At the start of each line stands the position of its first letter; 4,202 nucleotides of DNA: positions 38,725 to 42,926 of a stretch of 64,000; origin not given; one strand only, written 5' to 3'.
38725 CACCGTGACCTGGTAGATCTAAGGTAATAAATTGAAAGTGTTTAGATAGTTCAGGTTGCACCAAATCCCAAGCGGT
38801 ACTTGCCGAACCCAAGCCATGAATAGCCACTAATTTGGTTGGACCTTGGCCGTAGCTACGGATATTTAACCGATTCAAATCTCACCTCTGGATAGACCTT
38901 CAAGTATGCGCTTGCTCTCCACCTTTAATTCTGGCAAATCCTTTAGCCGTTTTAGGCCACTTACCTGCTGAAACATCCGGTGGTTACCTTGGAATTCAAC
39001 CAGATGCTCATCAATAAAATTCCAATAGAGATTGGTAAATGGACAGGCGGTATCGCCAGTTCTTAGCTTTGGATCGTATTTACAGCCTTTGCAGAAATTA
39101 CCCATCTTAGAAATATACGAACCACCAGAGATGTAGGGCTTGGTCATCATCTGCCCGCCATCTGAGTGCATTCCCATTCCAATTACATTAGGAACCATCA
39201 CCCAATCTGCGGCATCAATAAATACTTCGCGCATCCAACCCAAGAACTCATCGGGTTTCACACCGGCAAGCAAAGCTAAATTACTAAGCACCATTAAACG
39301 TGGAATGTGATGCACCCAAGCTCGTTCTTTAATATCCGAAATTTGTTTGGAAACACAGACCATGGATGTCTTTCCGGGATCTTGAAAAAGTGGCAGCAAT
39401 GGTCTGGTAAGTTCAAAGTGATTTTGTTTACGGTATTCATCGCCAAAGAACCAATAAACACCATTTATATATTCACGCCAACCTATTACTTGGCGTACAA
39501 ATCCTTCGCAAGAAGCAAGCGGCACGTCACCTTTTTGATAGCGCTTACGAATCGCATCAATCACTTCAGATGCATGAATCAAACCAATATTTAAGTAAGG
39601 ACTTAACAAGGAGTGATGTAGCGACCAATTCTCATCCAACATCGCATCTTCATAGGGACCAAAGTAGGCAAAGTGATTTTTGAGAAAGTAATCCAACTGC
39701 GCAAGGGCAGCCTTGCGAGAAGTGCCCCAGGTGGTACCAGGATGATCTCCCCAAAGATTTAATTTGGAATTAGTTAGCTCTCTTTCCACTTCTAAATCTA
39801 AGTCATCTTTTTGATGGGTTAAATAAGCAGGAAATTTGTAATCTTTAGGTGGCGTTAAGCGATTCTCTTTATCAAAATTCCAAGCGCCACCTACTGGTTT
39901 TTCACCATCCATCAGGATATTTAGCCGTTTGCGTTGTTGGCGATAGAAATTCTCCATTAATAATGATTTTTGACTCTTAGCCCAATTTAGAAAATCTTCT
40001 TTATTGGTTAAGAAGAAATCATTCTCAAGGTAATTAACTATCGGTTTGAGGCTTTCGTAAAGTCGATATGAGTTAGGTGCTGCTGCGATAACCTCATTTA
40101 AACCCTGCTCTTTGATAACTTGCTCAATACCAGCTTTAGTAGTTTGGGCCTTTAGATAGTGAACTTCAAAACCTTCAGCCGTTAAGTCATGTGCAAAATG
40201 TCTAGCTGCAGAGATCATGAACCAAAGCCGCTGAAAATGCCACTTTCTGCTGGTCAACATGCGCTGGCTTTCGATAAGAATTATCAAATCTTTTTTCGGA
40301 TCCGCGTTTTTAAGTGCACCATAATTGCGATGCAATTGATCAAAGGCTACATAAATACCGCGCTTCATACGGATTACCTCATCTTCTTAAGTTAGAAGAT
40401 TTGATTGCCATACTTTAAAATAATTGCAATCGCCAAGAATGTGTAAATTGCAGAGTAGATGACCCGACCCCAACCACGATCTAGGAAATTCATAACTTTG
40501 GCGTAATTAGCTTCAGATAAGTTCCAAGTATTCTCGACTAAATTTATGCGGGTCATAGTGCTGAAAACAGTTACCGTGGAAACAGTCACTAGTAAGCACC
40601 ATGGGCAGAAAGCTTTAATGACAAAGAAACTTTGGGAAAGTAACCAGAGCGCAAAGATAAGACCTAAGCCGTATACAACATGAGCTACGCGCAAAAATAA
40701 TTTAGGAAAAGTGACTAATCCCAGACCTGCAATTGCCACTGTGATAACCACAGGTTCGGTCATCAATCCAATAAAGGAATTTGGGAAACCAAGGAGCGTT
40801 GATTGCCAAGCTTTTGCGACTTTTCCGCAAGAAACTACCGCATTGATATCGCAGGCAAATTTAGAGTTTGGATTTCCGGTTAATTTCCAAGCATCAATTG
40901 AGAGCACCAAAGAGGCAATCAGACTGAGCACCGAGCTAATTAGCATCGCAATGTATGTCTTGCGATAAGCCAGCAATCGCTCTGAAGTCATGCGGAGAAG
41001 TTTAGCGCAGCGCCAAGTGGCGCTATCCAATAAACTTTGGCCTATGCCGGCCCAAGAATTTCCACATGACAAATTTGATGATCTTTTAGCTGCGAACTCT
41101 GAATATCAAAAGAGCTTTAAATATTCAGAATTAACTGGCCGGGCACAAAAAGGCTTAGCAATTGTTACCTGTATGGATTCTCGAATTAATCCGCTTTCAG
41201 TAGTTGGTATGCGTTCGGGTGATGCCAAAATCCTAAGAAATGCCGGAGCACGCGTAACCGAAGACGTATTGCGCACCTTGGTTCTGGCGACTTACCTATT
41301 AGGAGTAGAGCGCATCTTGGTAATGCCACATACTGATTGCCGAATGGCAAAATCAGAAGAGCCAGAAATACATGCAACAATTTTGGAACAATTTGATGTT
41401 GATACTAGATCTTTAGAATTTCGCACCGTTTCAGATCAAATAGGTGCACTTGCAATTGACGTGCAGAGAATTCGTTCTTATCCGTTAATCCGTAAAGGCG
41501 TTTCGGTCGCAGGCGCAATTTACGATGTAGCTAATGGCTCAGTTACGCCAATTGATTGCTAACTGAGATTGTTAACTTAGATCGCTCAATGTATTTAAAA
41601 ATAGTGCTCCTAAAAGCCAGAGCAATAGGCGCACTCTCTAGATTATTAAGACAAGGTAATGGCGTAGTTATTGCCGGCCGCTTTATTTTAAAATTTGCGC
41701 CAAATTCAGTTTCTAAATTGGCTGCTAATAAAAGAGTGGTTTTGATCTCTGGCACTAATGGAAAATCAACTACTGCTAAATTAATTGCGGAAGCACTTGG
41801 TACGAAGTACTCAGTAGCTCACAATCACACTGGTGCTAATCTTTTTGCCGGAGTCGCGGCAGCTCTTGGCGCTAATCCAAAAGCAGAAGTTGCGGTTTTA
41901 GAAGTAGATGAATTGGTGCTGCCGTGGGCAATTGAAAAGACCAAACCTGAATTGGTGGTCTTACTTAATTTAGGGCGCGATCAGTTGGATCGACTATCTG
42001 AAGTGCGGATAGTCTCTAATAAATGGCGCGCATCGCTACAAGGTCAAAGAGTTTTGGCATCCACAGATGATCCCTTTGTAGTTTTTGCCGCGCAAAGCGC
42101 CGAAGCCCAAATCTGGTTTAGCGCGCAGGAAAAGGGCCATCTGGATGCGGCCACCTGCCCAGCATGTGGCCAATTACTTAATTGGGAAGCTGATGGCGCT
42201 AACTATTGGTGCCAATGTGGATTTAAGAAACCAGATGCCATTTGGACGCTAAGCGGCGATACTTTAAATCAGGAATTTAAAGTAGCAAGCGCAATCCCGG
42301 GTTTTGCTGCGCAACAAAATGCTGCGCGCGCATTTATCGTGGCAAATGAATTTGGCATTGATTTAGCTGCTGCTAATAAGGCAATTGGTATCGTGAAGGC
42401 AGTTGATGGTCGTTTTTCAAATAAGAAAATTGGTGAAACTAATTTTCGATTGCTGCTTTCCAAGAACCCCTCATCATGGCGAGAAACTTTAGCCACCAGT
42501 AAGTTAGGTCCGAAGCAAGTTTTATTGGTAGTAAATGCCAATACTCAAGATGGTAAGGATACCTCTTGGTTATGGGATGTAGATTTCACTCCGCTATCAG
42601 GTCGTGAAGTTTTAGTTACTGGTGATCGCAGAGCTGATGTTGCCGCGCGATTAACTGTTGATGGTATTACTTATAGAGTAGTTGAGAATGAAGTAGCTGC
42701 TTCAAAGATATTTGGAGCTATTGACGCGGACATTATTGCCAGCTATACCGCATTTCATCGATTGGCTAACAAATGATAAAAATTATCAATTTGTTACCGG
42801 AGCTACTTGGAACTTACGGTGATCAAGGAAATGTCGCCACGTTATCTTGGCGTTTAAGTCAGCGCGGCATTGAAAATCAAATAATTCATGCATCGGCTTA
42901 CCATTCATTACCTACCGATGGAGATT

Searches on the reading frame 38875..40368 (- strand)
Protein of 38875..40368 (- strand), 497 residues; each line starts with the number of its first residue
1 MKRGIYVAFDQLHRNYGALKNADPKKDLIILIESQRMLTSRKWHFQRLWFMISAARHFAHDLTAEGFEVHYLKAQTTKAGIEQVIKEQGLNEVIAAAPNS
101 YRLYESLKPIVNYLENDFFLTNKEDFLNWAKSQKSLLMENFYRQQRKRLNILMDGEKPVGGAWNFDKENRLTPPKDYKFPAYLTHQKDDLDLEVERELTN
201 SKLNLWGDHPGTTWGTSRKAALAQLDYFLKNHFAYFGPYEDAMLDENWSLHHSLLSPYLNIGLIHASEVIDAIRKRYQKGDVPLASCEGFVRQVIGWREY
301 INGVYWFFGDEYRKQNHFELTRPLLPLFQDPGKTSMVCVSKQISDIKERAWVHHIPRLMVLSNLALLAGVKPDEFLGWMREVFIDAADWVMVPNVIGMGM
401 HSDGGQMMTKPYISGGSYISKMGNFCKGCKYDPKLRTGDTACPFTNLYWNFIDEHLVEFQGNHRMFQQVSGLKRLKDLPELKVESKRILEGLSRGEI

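Call 22: search_protein_families(library=pfam, proteins=[window:38875-40368:-], max_evalue=0.00001)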
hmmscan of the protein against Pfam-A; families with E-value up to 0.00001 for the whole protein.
window:38875-40368:- (497 aa): 1 family
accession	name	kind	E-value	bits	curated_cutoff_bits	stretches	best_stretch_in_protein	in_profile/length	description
PF04244.19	DPRP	-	1.6e-53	182.3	22.1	1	6-212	2-222/224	Deoxyribodipyrimidine photo-lyase-related protein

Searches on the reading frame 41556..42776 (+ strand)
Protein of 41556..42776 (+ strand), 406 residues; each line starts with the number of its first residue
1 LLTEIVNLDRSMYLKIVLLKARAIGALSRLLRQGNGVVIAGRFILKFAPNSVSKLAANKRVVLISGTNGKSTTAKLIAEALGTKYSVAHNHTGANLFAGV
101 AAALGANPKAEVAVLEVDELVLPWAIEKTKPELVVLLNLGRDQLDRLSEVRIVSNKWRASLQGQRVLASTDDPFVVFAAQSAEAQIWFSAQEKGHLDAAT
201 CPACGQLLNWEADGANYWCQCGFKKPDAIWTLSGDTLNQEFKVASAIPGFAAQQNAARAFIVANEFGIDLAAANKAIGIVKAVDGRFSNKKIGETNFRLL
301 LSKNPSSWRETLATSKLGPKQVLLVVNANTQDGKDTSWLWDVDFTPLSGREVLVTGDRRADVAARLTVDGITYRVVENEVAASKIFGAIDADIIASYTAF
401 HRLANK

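Call 22: search_protein_families(library=pfam, proteins=[window:41556-42776:+], max_evalue=0.00001)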
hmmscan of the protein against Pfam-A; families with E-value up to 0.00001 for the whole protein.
window:41556-42776:+ (406 aa): 2 families
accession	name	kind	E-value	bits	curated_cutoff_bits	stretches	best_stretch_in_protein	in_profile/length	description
PF08353.15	MurT_C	-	2.5e-19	69.7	25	1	301-399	1-109/110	MurT ligase C-terminal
PF08245.18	Mur_ligase_M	-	8.3e-08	32.9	24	1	64-192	1-148/200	Mur ligase middle domain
